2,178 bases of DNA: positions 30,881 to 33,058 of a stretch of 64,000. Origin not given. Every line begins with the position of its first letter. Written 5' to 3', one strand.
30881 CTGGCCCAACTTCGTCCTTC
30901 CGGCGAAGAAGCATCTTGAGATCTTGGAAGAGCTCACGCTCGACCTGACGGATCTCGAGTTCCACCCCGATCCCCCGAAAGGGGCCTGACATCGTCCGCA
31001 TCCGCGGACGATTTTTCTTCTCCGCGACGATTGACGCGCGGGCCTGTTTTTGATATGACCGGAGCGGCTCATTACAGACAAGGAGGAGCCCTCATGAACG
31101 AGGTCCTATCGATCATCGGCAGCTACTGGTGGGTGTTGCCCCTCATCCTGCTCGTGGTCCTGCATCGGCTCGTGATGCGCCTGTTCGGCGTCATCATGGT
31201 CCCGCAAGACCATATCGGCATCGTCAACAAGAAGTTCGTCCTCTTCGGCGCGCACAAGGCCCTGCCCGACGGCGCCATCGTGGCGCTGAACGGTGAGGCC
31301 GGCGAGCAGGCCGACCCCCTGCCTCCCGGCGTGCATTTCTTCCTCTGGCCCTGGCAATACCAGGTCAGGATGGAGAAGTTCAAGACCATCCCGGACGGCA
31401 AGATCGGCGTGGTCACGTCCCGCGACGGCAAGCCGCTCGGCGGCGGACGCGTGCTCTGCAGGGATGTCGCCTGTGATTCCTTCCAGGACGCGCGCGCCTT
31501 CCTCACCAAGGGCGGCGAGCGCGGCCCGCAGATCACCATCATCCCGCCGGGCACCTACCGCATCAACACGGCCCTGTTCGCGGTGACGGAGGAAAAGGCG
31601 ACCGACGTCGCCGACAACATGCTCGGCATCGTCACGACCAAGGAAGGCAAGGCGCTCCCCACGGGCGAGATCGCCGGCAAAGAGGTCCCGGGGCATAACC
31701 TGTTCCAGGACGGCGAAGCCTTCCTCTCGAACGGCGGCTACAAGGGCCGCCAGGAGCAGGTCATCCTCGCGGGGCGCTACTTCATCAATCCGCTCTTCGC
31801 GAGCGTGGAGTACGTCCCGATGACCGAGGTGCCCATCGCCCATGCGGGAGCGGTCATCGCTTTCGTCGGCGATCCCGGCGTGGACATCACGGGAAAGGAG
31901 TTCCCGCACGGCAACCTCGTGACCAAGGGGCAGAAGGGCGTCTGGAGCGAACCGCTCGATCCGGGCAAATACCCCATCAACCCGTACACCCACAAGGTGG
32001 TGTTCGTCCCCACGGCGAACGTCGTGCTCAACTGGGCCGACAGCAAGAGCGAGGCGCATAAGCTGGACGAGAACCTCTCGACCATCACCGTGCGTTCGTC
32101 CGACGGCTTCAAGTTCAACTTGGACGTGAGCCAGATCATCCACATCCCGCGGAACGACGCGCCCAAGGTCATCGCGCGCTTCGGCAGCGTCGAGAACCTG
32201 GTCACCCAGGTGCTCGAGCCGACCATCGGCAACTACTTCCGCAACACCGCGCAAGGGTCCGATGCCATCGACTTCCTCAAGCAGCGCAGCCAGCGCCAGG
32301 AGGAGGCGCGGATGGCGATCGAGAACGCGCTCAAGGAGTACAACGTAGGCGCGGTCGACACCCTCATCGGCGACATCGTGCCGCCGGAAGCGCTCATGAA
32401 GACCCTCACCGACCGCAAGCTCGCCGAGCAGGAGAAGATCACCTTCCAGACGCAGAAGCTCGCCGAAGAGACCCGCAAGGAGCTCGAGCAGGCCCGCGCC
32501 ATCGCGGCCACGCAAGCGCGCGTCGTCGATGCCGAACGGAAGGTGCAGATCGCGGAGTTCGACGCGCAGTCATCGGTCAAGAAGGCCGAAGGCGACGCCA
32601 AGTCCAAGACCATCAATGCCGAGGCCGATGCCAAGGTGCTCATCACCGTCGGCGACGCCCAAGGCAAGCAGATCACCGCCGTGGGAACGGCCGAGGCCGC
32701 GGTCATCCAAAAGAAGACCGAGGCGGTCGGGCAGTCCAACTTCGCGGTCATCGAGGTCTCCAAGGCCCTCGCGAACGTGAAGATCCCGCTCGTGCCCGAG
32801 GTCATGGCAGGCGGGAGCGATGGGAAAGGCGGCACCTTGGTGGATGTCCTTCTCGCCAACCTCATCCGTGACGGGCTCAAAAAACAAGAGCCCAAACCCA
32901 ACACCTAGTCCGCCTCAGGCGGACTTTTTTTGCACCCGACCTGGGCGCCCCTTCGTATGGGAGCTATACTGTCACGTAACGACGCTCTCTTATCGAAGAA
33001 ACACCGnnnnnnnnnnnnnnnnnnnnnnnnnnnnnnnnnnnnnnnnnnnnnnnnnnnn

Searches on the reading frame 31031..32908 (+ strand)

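Call 77: search_protein_families(library=pfam, proteins=[window:31031-32908:+], max_evalue=0.00001)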
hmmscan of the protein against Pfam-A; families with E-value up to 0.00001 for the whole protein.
window:31031-32908:+ (625 aa): 1 family
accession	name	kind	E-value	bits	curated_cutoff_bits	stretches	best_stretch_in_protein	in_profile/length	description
PF01145.31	Band_7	-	1.8e-31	110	23.6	1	302-483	14-167/176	SPFH domain / Band 7 family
